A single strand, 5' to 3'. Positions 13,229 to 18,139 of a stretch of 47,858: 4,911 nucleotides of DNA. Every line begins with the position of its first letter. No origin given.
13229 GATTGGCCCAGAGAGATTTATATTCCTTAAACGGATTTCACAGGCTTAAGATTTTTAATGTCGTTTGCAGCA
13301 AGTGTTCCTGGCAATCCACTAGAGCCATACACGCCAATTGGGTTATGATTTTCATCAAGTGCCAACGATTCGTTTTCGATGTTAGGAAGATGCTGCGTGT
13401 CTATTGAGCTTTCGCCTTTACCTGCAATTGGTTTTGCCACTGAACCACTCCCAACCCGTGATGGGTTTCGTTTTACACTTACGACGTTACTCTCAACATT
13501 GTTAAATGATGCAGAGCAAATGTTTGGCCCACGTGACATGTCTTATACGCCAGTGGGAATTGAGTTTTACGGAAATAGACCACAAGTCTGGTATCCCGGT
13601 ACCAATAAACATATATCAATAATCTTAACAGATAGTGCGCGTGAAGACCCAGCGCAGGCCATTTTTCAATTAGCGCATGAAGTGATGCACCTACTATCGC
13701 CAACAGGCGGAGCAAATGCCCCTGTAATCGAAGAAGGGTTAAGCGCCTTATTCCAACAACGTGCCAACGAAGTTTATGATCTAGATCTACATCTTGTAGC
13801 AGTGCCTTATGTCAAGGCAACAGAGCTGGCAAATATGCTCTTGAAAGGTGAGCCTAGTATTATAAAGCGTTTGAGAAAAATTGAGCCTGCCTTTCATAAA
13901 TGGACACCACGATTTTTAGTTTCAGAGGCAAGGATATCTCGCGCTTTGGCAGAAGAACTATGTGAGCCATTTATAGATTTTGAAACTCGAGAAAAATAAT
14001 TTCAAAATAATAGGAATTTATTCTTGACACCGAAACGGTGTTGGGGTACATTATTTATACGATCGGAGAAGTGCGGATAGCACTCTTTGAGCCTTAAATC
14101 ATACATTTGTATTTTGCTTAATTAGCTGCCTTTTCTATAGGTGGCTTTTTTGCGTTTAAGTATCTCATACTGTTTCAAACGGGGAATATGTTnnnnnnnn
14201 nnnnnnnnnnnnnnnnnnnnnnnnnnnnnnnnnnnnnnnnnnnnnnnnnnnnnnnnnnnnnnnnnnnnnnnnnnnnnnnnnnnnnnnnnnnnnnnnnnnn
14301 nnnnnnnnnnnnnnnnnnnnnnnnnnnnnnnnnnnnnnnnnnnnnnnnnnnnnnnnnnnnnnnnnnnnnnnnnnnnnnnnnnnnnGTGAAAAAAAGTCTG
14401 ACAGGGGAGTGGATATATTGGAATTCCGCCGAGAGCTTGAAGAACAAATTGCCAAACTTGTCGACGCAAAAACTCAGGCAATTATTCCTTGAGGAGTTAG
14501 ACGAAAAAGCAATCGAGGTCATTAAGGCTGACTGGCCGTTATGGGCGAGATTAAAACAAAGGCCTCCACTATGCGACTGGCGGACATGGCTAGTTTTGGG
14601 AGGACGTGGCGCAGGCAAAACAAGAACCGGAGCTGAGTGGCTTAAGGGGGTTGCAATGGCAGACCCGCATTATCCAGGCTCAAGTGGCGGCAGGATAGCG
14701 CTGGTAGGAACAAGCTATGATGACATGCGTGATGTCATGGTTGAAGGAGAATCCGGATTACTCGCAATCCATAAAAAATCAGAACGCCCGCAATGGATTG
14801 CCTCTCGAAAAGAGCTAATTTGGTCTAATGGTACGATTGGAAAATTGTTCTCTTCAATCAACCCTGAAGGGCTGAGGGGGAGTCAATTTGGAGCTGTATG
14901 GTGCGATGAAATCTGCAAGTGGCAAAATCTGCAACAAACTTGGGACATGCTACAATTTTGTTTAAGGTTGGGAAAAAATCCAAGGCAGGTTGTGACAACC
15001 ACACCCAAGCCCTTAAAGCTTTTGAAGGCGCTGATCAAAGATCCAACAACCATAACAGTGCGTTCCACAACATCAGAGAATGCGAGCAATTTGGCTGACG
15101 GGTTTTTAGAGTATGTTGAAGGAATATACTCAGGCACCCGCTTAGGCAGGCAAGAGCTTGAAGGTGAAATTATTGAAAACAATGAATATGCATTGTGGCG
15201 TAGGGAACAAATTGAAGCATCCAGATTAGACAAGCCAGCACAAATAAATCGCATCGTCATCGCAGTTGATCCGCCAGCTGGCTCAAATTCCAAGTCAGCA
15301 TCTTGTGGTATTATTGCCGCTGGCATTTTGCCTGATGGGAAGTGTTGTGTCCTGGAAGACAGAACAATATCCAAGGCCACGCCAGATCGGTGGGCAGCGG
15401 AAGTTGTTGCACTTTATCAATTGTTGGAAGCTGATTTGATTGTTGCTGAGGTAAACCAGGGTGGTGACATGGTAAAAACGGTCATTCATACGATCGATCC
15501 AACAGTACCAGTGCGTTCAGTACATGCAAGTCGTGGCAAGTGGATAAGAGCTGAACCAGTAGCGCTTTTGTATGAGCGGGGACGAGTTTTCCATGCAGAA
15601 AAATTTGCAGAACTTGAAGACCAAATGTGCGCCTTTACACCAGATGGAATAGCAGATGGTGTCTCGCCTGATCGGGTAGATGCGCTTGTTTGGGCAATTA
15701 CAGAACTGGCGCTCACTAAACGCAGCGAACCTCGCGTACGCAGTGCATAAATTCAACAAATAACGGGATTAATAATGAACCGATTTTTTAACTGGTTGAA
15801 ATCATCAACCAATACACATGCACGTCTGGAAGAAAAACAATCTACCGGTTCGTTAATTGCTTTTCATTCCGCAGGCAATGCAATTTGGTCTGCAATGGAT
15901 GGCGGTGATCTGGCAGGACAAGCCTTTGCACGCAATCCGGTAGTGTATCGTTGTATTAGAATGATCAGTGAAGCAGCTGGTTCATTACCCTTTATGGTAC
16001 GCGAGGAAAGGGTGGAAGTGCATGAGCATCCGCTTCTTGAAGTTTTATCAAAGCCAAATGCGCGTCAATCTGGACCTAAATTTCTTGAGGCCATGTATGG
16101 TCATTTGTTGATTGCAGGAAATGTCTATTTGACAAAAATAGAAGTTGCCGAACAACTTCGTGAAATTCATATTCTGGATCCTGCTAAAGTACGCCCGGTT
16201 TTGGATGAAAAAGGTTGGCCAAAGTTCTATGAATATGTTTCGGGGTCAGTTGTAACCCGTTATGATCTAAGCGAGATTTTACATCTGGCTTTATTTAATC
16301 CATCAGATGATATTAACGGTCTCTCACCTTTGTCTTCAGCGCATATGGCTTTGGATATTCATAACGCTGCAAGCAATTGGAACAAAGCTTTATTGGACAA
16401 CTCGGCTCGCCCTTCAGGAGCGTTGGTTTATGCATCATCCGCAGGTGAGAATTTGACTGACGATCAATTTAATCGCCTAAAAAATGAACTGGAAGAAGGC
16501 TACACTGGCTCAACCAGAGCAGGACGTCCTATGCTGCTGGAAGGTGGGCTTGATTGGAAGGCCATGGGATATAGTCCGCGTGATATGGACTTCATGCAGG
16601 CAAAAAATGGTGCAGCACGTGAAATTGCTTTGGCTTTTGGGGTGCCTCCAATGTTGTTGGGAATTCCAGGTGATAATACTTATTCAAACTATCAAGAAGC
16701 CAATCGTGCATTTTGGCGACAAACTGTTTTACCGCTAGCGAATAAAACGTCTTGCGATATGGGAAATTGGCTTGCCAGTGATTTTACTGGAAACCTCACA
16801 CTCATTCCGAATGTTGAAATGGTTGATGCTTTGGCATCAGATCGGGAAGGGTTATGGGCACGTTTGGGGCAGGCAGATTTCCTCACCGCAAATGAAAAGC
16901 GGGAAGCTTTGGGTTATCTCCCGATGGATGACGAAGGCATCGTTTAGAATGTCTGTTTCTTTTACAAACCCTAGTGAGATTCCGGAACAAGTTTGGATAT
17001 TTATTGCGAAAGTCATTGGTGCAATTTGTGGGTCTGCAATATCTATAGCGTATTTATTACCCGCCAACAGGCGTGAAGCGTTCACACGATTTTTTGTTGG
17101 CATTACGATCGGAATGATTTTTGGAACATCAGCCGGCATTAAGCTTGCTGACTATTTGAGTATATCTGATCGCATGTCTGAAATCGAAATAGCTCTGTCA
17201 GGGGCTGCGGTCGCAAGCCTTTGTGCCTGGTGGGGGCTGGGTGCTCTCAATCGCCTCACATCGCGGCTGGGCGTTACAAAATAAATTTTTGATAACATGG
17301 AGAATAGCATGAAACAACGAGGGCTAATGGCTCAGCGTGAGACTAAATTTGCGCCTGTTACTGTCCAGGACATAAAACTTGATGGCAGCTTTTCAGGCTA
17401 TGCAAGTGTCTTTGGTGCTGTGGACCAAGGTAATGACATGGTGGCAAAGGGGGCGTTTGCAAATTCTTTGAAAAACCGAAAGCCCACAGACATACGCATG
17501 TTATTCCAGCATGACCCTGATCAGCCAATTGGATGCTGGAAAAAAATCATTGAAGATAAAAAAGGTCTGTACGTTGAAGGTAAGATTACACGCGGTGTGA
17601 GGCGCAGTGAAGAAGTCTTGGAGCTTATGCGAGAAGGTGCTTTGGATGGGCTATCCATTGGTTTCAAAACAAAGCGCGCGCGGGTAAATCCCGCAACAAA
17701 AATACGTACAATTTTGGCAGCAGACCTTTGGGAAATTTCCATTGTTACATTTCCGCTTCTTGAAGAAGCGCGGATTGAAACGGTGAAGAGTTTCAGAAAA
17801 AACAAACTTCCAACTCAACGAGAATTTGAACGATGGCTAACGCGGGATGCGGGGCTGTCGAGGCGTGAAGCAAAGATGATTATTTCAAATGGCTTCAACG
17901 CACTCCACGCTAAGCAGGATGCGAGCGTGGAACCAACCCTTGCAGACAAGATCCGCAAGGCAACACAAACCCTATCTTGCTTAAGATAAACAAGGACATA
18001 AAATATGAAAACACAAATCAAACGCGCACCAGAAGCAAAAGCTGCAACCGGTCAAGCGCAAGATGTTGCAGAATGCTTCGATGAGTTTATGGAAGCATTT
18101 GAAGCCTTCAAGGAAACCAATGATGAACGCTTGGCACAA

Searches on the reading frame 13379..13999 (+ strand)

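Call 48: search_protein_families(library=pfam, proteins=[window:13379-13999:+], max_evalue=0.01)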
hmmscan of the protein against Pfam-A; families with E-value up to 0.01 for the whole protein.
window:13379-13999:+ (206 aa): 0 families

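Call 78: search_protein_families(library=ncbifam, proteins=[window:13379-13999:+], max_evalue=1)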
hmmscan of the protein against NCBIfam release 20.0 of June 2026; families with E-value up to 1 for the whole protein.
window:13379-13999:+ (206 aa): 1 family
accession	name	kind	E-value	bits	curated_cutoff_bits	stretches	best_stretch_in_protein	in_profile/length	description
TIGR02584.1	cas_NE0113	equivalog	0.097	12.7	80.65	1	39-100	133-198/209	CRISPR-associated ring nuclease Csm6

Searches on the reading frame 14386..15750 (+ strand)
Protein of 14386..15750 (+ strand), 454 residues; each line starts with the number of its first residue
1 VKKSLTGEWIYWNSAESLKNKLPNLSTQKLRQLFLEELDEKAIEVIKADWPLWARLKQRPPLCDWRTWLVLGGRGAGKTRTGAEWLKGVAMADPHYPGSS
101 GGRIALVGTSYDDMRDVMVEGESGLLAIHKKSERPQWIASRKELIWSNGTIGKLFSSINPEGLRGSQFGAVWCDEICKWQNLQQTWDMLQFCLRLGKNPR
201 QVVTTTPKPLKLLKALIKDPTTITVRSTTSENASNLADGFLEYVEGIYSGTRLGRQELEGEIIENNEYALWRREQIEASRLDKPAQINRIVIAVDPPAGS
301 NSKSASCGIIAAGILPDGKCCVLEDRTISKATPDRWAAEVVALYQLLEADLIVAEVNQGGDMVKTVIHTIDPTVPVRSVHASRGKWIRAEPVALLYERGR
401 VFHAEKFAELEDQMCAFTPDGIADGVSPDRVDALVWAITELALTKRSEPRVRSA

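Call 12: search_protein_families(library=pfam, proteins=[window:14386-15750:+], max_evalue=0.001)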
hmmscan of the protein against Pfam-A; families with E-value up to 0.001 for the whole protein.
window:14386-15750:+ (454 aa): 2 families
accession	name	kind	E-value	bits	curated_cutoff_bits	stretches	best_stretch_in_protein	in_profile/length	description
PF03237.21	Terminase_6N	-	2.7e-33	115.9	22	1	70-277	2-214/215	Terminase large subunit, T4likevirus-type, N-terminal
PF17289.8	Terminase_6C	-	7.2e-17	62.2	22.6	1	292-439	1-153/155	Terminase RNaseH-like domain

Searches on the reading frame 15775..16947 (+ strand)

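Call 12: search_protein_families(library=pfam, proteins=[window:15775-16947:+], max_evalue=0.001)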
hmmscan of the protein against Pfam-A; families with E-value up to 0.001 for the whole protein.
window:15775-16947:+ (390 aa): 1 family
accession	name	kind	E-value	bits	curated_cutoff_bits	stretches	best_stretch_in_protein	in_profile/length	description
PF04860.17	Phage_portal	-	2e-87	293.8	39.1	1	55-380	1-321/321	Phage portal protein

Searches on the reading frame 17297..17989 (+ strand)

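Call 12: search_protein_families(library=pfam, proteins=[window:17297-17989:+], max_evalue=0.001)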
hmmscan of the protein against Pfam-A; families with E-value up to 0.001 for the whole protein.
window:17297-17989:+ (230 aa): 1 family
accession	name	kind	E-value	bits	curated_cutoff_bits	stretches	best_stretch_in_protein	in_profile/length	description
PF04586.22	Peptidase_S78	-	1.8e-35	122.9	21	1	29-164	12-156/165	Caudovirus prohead serine protease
